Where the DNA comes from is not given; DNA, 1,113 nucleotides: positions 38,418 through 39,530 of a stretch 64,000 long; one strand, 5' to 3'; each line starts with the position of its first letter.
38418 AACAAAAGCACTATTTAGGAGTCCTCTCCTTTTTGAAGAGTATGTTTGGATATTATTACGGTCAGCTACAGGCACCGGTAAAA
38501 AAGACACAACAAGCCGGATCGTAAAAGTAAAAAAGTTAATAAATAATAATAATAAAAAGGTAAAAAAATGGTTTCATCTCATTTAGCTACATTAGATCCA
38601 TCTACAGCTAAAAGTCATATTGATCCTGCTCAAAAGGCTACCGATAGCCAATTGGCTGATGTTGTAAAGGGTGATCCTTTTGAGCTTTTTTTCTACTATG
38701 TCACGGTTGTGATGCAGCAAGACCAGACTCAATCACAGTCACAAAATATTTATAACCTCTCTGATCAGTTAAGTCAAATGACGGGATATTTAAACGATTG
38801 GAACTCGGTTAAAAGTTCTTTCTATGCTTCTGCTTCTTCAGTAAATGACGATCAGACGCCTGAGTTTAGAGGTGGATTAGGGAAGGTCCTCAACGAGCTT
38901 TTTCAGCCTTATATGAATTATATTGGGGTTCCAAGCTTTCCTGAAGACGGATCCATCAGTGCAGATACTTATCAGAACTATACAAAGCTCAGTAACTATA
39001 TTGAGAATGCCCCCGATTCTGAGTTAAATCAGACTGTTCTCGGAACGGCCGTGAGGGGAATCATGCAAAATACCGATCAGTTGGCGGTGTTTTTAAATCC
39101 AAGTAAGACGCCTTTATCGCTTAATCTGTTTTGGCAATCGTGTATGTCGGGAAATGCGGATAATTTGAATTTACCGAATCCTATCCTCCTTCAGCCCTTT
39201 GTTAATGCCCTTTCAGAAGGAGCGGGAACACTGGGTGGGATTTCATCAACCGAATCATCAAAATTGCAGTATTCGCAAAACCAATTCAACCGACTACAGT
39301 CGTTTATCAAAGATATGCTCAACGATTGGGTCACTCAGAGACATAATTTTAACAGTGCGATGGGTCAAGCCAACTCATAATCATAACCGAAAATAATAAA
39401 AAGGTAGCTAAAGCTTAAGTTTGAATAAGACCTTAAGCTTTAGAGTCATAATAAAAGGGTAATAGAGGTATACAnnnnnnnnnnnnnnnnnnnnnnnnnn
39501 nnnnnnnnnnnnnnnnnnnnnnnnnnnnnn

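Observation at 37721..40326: Triplicated EspA/SseB-like candidates upstream of the translocators: a possible needle-extension system in a chlamydial injectisome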

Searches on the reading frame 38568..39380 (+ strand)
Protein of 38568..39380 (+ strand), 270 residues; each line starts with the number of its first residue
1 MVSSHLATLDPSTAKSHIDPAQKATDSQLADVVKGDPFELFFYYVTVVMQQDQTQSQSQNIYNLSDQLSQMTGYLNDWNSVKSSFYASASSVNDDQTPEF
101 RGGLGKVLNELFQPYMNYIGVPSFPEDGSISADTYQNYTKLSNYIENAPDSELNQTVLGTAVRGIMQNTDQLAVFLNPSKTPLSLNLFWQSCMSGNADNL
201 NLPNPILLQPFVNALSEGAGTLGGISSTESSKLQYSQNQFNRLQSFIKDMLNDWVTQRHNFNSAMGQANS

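Call 3: search_protein_families(library=pfam, proteins=[window:38568-39380:+], max_evalue=1)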
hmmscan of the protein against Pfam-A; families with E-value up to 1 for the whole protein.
window:38568-39380:+ (270 aa): 1 family
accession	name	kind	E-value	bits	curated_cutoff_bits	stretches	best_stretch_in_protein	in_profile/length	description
PF02630.20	SCO1-SenC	-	0.15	12.5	22.8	1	28-97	46-115/134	SCO1/SenC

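Call 7: find_homologous_proteins(query=window:38568-39380:+, max_evalue=0.001)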
Query window:38568-39380:+ (270 aa): 2 proteins with E <= 0.001 among 375 candidates.
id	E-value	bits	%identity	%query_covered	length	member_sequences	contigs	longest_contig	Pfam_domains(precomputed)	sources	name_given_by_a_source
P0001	3.7e-174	595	100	100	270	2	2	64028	-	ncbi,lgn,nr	ncbi:MAG: hypothetical protein K9M07_01775 [Simkaniaceae bacterium]|nr:hypothetical protein [Simkani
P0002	4.2e-23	100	31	87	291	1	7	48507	-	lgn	-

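Call 8: search_solved_structures(query=window:38568-39380:+, max_evalue=10)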
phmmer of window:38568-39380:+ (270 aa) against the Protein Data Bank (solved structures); distinct sequences matched with E-value up to 10: 0.

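Call 12: find_encoding_contigs(protein=P0002, flank=10000, max_places=6)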
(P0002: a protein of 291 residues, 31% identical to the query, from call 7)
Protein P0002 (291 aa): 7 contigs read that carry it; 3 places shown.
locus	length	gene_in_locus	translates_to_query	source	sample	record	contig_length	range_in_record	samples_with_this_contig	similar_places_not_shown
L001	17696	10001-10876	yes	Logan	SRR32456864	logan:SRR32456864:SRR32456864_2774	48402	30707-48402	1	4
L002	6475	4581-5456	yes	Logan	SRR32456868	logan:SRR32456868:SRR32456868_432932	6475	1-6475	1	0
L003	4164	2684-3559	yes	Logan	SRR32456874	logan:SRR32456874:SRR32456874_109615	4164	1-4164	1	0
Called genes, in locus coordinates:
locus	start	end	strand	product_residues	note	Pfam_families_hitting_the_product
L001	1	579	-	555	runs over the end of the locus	-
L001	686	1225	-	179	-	PF02050:FliJ (faint), PF16789:YscO-like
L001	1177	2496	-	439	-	PF02874:ATP-synt_ab_N (weak), PF00006:ATP-synt_ab, PF18269:T3SS_ATPase_C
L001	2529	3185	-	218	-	-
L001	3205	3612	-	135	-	-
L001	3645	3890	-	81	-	-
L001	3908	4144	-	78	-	PF17376:DUF5398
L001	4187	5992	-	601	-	PF16697:Yop-YscD_cpl, PF00498:FHA, PF16697:Yop-YscD_cpl, PF00498:FHA, PF21937:Yop-YscD_ppl_2nd (faint), PF23863:CdsD_PD1, PF22598:CdsD_PD2, PF23862:CdsD_C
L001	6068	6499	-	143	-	PF05932:CesT (weak)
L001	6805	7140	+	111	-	-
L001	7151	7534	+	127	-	-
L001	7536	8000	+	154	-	-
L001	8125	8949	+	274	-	-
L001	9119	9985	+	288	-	-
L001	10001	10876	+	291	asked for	-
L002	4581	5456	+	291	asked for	-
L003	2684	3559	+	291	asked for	-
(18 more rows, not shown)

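Call 16: search_protein_families(library=ncbifam, proteins=[window:38568-39380:+], max_evalue=1)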
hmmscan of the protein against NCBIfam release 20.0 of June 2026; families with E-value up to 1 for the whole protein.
window:38568-39380:+ (270 aa): 0 families

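Call 23: predict_structure(alignment_id=A1)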
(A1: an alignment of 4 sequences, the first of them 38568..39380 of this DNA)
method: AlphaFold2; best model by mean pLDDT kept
length: 270 residues; sequences in the alignment: 4
mean_pLDDT: 44.7   pTM: 0.39
mean pLDDT of the five models: 44.7, 44.2, 41.9, 39.3, 36.2
residues with pLDDT >= 90: 0; 70-90: 12; 50-70: 66; < 50: 192
segments of 3 or more residues with pLDDT < 50: 1-95, 154-162, 184-270
pLDDT, mean of each block of 10 residues (from residue 1): 27 36 38 41 44 39 43 38 36 49 57 63 70 70 65 46 54 61 48 39 35 33 31 36 38 39 32
secondary structure, 60 per line:
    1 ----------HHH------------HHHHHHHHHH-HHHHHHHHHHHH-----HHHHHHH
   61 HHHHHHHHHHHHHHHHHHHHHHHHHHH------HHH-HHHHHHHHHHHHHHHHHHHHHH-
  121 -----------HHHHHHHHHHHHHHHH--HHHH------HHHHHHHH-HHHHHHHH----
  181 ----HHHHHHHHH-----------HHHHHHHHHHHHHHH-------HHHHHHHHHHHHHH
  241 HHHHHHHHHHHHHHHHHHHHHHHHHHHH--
elements in order: H26-35 H37-48 H54-87 H98-119 H132-147 H150-153 H160-167 H169-176 H185-193 H205-219 H227-268
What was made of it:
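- Tried and rejected: The first AlphaFold run, with a 4-sequence alignment, was unusable (pLDDT 44.7, call 23).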

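Call 27: search_protein_representatives(alignment_id=A1)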
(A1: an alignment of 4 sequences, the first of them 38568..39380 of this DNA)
Query: 4 sequences, 279 profile positions. Proteins with E-value up to 0.001 (for the whole library): 28; up to 1e-10: 25; up to 1e-30: 18. The best 28 are listed.
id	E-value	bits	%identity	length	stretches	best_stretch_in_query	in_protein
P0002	8.0e-120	415.9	-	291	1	2-279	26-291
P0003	1.2e-117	408.7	-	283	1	2-279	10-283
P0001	1.8e-106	372.1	-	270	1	2-279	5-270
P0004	4.1e-64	233.1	-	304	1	6-279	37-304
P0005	2.7e-62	227.1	-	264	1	6-273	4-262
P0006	1.3e-55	205.3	-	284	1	11-279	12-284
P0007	1.5e-53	198.4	-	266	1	26-279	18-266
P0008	5.4e-53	196.6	-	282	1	20-274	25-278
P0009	3.7e-50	187.3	-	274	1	16-279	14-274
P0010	2.4e-47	178.1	-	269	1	29-279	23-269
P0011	2.7e-45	171.4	-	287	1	9-279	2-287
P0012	3.4e-44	167.7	-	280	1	20-279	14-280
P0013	5.1e-43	163.9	-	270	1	13-275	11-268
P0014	3.3e-38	148.1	-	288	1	22-279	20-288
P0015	1.5e-36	142.7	-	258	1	30-272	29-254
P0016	2.5e-36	142.0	-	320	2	98-279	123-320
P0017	2.3e-33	132.3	-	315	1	15-268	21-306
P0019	7.7e-27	110.8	-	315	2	36-181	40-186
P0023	8.8e-17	77.8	-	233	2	214-279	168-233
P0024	1.8e-16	76.8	-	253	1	11-269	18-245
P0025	1.6e-13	67.1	-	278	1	18-278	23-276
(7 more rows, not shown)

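Call 30: search_protein_families(library=pfam, alignment_id=A2, max_evalue=0.1)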
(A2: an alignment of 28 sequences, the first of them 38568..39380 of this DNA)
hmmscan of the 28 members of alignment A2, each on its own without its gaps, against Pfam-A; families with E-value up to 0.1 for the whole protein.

A. member 1, window:38568-39380:+ (270 aa): 0 families

B. families by the number of members that match (of 28 scanned): 14 families
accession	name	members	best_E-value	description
PF25184.1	YxzE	2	0.049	YxzE-like putative bacteriocin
PF22760.1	Gp38_E217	2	0.064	Baseplate component gp38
PF09549.16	RE_Bpu10I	2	0.094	Bpu10I restriction endonuclease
PF23349.2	BBS7_hp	1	0.0031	BBS7 hairpin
PF07924.16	NuiA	1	0.012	Nuclease A inhibitor-like protein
PF02024.20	Leptin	1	0.013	Leptin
PF16754.10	Pesticin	1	0.017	Bacterial toxin homologue of phage lysozyme, C-term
PF17107.11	SesA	1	0.017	N-terminal domain on NACHT_NTPase and P-loop NTPases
PF14071.11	YlbD_coat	1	0.018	Putative coat protein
PF03990.20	DUF348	1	0.032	G5-linked-Ubiquitin-like domain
PF24302.1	DUF7484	1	0.051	Family of unknown function (DUF7484)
PF20293.4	MC6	1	0.055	ABC-three component (ABC-3C) system Middle Component 6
PF05674.17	DUF816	1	0.062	Baculovirus protein of unknown function (DUF816)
PF20640.2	Rrn6_HB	1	0.076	Rrn6, helical bundle domain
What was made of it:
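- On Needle tip proteins (LcrV/PcrV; IpaD/SipD/BipD): No Pfam or NCBIfam hit (calls 3, 16, 30).
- Pfam and NCBIfam give nothing (calls 3, 16, 30).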

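Call 31: search_solved_structures(query=A2, max_evalue=10, show_alignments=2)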
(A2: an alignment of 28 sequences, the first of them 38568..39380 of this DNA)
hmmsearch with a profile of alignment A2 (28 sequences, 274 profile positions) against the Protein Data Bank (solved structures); distinct sequences matched with E-value up to 10: 6.
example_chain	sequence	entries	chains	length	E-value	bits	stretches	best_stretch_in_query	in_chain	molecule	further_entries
7unh_A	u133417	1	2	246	0.089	16.1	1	104-179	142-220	SP2 designed chlorophyll dimer protein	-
7uni_A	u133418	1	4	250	0.093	16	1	104-179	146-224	SP2-ZnPPaM designed chlorophyll dimer protein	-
8qad_A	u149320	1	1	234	0.18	15.1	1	52-161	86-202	sc-apCC-6-LLIA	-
1xsz_A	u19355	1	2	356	0.23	14.7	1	106-180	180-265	guanine nucleotide exchange protein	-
7suk_SB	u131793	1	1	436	0.34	14.1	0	57-157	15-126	Nucleolar protein 58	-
1p68_A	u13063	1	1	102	0.44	13.8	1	74-171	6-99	De novo designed protein S-824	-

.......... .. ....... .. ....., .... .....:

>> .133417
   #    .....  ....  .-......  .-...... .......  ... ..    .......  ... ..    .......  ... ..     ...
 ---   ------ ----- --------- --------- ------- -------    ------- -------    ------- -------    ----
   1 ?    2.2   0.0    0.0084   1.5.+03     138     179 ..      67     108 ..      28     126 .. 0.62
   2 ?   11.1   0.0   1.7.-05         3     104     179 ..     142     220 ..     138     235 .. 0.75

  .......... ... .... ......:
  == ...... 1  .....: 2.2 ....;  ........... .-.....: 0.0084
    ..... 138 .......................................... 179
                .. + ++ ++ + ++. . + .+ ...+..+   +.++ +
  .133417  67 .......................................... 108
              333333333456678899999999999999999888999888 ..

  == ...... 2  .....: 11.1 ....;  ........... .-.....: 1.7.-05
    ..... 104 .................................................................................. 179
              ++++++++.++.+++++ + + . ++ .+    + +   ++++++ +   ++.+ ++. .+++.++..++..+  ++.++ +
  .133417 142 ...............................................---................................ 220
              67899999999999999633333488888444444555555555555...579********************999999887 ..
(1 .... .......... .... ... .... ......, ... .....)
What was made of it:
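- On Needle tip proteins (LcrV/PcrV; IpaD/SipD/BipD): The family profile against all PDB sequences finds no tip protein at E <= 10 (call 31).
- The family profile against PDB sequences gives nothing at E <= 10 for EspA, LcrV, IpaD, SipD, BipD or CT584 (call 31).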

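Call 36: find_related_loci(query=A4, collection=genome_contigs, flank=10000)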
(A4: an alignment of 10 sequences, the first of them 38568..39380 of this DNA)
Query A4 (270 aa) in genome_contigs; peptide patterns used: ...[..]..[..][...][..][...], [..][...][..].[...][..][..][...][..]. (x = any residue, [..] = any of these).
23 stretches matched a pattern; 2 encode a relative of the query (tblastn E <= 1e-3); 1 distinct loci.
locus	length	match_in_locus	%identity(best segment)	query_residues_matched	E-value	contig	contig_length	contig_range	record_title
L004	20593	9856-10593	36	33-269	1e-44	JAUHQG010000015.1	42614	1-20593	MAG: Candidatus Amphrikana amoebophyrae isolate SimkAspAT52 c_000000000015, whole genome shotgun sequence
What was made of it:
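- Tried and rejected: The GTDB genome scan returned a single species (call 36).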

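Call 45: list_cluster_members(proteins=[P0005, P0007, P0008, P0010, P0013, P0014, P0015, P0016, P0017, P0019])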
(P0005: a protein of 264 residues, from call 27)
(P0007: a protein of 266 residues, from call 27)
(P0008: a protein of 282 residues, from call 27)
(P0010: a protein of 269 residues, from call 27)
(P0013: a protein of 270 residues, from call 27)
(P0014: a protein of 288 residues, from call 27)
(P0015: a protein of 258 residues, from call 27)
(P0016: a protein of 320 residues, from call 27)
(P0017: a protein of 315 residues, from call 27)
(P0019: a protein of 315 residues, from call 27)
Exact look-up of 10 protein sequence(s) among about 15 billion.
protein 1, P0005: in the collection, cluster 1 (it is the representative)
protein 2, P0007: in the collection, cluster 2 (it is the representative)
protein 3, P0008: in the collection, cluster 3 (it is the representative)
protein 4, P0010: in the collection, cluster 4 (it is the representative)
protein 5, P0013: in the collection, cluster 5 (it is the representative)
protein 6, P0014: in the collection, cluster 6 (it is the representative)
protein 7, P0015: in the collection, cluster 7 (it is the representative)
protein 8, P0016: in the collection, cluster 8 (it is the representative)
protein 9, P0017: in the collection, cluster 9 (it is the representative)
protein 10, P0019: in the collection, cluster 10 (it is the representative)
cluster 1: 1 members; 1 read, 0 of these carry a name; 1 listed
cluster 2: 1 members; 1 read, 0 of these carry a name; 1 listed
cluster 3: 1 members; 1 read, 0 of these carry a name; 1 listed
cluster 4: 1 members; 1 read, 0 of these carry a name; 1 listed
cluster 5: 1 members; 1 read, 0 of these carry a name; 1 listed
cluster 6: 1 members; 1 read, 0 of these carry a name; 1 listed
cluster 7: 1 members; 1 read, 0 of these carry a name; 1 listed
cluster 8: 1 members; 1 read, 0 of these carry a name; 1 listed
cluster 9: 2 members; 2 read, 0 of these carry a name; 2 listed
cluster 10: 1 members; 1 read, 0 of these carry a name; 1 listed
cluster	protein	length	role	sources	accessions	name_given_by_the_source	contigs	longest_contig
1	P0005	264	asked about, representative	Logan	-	-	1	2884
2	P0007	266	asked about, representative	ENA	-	-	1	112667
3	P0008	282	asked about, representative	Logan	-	-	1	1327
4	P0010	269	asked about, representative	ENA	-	-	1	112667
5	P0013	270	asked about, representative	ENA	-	-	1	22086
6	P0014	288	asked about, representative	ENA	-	-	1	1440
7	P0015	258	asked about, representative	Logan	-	-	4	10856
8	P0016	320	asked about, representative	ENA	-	-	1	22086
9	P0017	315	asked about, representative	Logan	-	-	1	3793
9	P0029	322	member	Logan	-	-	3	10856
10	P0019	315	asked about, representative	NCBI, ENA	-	-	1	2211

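Call 48: find_encoding_contigs(protein=P0007, flank=10000, max_places=2)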
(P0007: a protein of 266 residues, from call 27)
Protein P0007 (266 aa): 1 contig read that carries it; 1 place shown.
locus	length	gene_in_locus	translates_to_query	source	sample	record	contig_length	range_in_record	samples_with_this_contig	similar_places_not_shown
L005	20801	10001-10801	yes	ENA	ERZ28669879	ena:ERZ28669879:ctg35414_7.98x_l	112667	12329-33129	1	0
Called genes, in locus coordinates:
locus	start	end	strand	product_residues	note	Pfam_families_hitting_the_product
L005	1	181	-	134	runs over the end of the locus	-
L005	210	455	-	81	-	-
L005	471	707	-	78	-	PF17376:DUF5398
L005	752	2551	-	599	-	PF16697:Yop-YscD_cpl, PF00498:FHA, PF16697:Yop-YscD_cpl, PF00498:FHA, PF21937:Yop-YscD_ppl_2nd (faint), PF23863:CdsD_PD1, PF22598:CdsD_PD2, PF23862:CdsD_C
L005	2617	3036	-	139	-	PF05932:CesT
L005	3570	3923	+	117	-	-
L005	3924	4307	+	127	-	-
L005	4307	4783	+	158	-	-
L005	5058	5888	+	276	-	-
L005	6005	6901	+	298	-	-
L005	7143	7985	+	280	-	-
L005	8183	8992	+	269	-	-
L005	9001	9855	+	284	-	-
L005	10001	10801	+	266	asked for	-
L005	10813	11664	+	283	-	-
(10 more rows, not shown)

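Call 49: find_encoding_contigs(protein=P0016, flank=10000, max_places=2)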
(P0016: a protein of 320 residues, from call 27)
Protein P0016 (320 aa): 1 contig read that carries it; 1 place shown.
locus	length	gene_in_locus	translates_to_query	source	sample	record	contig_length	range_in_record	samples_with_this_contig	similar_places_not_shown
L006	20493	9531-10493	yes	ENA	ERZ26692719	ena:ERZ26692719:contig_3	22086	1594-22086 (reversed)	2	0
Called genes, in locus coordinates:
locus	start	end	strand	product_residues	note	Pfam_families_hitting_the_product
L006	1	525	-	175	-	?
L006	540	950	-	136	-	-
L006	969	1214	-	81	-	-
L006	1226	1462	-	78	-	PF17376:DUF5398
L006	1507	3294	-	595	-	PF16697:Yop-YscD_cpl, PF00498:FHA, PF16697:Yop-YscD_cpl, PF00498:FHA, PF21937:Yop-YscD_ppl_2nd (faint), PF23863:CdsD_PD1, PF22598:CdsD_PD2, PF23862:CdsD_C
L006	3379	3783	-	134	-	PF05932:CesT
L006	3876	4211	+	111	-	-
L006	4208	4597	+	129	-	-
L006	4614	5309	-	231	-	-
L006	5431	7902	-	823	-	-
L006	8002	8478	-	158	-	-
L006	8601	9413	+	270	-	-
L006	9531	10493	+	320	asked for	-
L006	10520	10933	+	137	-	-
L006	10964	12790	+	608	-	-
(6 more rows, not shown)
